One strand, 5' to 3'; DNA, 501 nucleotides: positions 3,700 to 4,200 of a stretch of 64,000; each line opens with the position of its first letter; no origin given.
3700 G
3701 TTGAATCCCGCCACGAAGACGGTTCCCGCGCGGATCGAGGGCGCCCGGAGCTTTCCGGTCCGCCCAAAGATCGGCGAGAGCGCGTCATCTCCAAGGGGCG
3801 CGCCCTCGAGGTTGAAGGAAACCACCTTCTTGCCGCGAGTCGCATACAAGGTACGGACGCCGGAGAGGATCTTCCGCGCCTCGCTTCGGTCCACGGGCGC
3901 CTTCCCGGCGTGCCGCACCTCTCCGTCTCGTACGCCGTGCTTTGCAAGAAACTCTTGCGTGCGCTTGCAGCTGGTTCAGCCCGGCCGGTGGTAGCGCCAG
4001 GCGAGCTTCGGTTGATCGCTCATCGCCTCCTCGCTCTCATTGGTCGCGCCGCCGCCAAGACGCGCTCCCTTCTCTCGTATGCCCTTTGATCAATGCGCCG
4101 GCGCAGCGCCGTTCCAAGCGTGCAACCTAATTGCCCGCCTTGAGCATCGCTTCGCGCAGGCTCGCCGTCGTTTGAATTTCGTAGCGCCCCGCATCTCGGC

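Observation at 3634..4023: Candidate selenoprotein: ArsC/Spx-family ORF with in-frame TGA exactly where the first Cys of the CxxC redox motif should be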

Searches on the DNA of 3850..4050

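Call 58: search_rna_families(source=window, start=3850, end=4050, threshold=evalue, max_evalue=10)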
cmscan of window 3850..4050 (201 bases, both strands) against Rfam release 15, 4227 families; matches with E-value up to 10: 2.
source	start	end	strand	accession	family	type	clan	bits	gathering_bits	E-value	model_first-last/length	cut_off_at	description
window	3870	3900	-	RF02945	Corio-PBP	Gene; sRNA;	-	17.1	63.5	0.71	1-74/74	no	Corio-PBP RNA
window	3852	3917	-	RF00863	mir-BART17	Gene; miRNA;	-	13.2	70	7.5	1-81/81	no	mir-BART17 microRNA precursor family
